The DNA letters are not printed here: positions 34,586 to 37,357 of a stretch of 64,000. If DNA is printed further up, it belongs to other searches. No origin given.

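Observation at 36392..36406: GHSMG nucleophile-elbow-like motif in the 823-aa protein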

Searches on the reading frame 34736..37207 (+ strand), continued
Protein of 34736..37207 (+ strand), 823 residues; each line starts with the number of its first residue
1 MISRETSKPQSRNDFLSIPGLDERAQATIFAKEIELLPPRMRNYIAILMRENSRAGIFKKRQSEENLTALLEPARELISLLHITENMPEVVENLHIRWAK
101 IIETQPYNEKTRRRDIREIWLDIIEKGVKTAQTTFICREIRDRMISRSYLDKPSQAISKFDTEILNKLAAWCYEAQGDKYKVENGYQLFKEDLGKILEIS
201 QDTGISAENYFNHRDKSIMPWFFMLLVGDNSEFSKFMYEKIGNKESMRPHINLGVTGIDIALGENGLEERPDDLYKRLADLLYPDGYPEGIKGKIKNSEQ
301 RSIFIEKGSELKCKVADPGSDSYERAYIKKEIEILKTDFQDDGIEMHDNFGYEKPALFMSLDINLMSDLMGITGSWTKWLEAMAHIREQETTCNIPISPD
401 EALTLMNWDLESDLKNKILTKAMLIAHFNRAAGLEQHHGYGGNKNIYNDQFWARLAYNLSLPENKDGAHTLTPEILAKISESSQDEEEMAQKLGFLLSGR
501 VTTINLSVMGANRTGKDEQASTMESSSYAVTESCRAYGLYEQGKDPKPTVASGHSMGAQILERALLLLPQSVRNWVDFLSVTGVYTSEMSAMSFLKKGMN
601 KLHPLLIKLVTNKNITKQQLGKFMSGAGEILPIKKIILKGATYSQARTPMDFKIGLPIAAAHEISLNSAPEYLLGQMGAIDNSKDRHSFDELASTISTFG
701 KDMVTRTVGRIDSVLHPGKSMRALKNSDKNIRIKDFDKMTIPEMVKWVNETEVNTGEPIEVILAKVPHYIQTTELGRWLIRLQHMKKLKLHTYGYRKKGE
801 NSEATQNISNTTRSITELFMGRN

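Call 56: find_encoding_contigs(protein=P0007, flank=10000, max_places=2)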
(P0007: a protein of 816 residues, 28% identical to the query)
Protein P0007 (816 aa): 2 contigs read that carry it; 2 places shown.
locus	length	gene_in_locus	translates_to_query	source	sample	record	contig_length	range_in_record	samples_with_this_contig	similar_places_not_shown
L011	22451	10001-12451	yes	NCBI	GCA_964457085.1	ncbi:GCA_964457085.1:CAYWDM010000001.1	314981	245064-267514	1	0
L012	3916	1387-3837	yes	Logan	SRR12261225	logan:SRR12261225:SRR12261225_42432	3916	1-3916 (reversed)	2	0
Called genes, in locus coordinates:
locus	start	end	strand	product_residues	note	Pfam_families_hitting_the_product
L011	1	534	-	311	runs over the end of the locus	PF00892:EamA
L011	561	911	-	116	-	PF06902:Fer4_19 (weak), PF13370:Fer4_13, PF13459:Fer4_15 (weak)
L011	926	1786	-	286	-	PF02775:TPP_enzyme_C, PF12367:PFO_beta_C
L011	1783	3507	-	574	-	PF01558:POR, PF01855:POR_N, PF17147:PFOR_II (weak)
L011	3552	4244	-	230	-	PF00970:FAD_binding_6, PF00175:NAD_binding_1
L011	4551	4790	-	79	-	-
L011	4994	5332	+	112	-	PF18920:DUF5671 (faint)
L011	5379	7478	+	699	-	-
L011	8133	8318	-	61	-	-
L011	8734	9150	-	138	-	-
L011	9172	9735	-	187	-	-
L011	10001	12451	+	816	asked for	-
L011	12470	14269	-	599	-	PF22842:Pel9A-like_beta_helix, PF13229:Beta_helix, PF00404:Dockerin_1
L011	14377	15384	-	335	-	PF00404:Dockerin_1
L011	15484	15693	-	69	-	-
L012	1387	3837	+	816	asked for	-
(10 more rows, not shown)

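Call 61: find_related_loci(query=A3, collection=metagenome_contigs, flank=10000)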
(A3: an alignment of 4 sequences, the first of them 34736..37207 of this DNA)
Query A3 (823 aa) in metagenome_contigs; peptide patterns used: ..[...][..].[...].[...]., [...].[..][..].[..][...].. (x = any residue, [..] = any of these).
177 stretches matched a pattern, but none encodes a relative of the query by tblastn (E <= 1e-3).

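Call 67: find_homologous_proteins(query=A4, max_evalue=0.001)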
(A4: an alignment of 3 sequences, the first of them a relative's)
Query A4 (3 sequences) (1031 aa, profile of the alignment): 2 proteins with E <= 0.001 among 8000 candidates.
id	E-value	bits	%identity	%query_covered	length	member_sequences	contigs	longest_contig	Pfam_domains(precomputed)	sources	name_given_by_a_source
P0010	0.0e+0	1910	100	100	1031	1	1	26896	-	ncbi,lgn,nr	ncbi:hypothetical protein KA089_01260 [Candidatus Woesebacteria bacterium]|nr:hypothetical protein [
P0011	0.0e+0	1609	84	77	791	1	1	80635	-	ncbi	-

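Call 70: list_cluster_members(proteins=[P0001, P0003, P0004, P0005, P0006, P0007, P0008, P0009])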
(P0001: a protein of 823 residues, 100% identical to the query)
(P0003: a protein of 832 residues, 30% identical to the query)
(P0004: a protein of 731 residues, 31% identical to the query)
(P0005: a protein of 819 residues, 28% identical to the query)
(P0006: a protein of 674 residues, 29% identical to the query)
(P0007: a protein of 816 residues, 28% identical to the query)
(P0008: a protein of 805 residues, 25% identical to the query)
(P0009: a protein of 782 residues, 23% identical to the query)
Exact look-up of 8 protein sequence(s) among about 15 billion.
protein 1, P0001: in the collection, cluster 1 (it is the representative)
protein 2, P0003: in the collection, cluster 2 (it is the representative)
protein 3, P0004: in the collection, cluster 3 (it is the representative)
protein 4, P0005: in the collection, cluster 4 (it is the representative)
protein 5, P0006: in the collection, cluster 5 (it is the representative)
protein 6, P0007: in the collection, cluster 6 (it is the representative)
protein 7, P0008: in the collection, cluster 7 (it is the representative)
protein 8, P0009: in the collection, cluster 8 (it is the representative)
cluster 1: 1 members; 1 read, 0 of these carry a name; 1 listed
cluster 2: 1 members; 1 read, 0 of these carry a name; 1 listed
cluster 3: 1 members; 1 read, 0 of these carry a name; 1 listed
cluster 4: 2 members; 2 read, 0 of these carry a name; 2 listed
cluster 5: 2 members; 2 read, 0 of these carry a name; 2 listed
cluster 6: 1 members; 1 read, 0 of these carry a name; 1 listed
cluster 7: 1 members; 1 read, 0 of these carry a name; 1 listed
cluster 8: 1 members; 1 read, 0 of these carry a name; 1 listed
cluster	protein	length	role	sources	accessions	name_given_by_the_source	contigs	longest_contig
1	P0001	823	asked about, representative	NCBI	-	-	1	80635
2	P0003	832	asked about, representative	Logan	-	-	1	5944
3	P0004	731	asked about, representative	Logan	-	-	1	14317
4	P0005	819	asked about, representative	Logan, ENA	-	-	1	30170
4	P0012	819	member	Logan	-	-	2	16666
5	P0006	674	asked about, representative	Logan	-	-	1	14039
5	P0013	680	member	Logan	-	-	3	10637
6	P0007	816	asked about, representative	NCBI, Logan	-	-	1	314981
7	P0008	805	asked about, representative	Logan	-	-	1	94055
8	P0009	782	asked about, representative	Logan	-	-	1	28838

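Call 82: predict_structure(alignment_id=A5)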
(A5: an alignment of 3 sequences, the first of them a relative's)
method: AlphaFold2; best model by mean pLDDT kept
length: 1031 residues; sequences in the alignment: 3
mean_pLDDT: 33.6   pTM: 0.27
mean pLDDT of the five models: 33.6, 32.7, 32.5, 31.1, 30.9
residues with pLDDT >= 90: 0; 70-90: 32; 50-70: 124; < 50: 875
segments of 3 or more residues with pLDDT < 50: 1-63, 71-604, 617-619, 629-824, 854-858, 876-918, 988-1002, 1024-1031
pLDDT, mean of each block of 10 residues (from residue 1): 24 25 25 25 30 36 48 42 27 22 25 29 28 34 36 32 20 19 22 26 26 39 36 23 25 20 20 20 22 20 22 24 34 44 39 30 24 25 26 25 24 27 35 30 30 26 24 24 26 30 30 29 33 33 27 32 28 28 27 29 50 54 49 28 29 22 22 25 23 29 34 25 27 28 25 27 27 22 20 21 22 31 51 65 70 50 59 50 37 24 28 42 61 76 72 71 63 61 51 40 53 60 44 29
secondary structure, 60 per line:
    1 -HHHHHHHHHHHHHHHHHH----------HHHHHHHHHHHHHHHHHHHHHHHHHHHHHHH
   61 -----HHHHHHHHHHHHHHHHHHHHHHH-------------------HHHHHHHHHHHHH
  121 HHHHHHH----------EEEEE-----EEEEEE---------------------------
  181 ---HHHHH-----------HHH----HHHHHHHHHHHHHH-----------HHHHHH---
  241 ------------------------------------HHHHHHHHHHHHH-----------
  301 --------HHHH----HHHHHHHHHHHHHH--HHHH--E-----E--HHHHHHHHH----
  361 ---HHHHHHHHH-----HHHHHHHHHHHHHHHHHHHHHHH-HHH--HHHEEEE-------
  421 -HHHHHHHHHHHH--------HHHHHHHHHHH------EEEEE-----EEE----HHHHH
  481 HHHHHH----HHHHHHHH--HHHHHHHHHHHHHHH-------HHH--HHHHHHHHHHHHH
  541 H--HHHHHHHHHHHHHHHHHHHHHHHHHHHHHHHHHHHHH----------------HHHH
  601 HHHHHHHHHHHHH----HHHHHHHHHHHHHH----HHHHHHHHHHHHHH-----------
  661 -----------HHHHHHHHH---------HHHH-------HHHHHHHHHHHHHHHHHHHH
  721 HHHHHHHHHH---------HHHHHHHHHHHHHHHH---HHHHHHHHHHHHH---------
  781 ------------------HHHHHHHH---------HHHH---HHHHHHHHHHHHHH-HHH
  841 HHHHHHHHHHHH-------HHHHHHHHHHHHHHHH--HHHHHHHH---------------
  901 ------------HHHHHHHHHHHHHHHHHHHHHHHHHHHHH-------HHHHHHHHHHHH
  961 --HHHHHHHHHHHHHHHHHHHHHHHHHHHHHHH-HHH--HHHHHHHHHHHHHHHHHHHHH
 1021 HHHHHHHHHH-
elements in order (helices of 4 or more, strands of 3 or more residues): H2-19 H30-60 H66-88 H108-127 E138-142 E148-153 H184-188 H207-220 H232-237 H277-289 H309-312 H317-330 H333-336 H348-356 H364-372 H378-400 E410-413 H422-433 H442-452 E459-463 E469-471 H476-486 H491-498 H501-515 H528-541 H544-580 H597-613 H618-631 H636-649 H672-680 H690-693 H701-730 H740-755 H759-771 H799-806 H816-819 H823-836 H838-852 H860-875 H878-885 H913-941 H949-960 H963-993 H1000-1030
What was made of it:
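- Tried and rejected: AF2 of the 1031-aa partner failed (pLDDT 33.6), so no fold search was run on it (call 82).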

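Call 91: fold_search(model_id=the predicted structure, library=viral)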
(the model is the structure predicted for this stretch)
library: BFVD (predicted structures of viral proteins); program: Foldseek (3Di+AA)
matches with E <= 10: 178; with E <= 0.001: 8
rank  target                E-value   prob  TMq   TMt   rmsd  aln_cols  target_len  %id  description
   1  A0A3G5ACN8            4.0e-05  1.00  0.24  0.49  10.8       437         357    9  Alpha/beta hydrolase [Satyrvirus sp.]
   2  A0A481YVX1            7.1e-05  1.00  0.25  0.52  11.0       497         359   11  Alpha/beta hydrolase fold protein [Marseillevirus LCMAC201]
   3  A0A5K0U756            9.7e-05  1.00  0.21  0.31  29.2       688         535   10  Alpha/beta hydrolase fold [Yasminevirus sp. GU-2018]
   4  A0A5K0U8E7            2.5e-04  1.00  0.24  0.54   8.2       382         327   10  AB hydrolase-1 domain-containing protein [Yasminevirus sp. GU-2018]
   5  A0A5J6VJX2            2.7e-04  1.00  0.20  0.41  13.3       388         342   12  Serine aminopeptidase S33 [Megaviridae environmental sample]
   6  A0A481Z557            3.8e-04  1.00  0.25  0.43  11.9       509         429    6  Haloalkane dehalogenase [Pithovirus LCPAC101]
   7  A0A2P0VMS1            5.0e-04  1.00  0.18  0.34  10.5       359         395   10  Alpha/beta hydrolase family protein [Tetraselmis virus 1]
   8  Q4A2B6                7.4e-04  1.00  0.23  0.62   6.4       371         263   11  Putative esterase [Emiliania huxleyi virus 86 (isolate United Kingdom/English Channel/1999)]
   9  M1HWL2                1.1e-03  1.00  0.21  0.54   8.9       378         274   10  (no name in the UniProt tables at hand)
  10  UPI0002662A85         1.1e-03  1.00  0.23  0.38   8.2       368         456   10  (no name look-up for this kind of identifier)
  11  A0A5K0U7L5            2.2e-03  0.98  0.19  0.31  25.4       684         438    9  Uncharacterized protein [Yasminevirus sp. GU-2018]
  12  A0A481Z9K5            2.3e-03  1.00  0.22  0.40  12.2       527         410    7  Haloalkane dehalogenase [Pithovirus LCPAC304]
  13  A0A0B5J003            3.2e-03  1.00  0.22  0.46  12.4       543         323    9  Lipase/esterase [Pandoravirus inopinatum]
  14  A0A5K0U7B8            4.0e-03  0.97  0.24  0.30  25.0       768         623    9  Alpha/beta hydrolase fold [Yasminevirus sp. GU-2018]
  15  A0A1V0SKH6            4.2e-03  1.00  0.25  0.47   8.7       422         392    9  Alpha/beta hydrolase fold [Klosneuvirus KNV1]
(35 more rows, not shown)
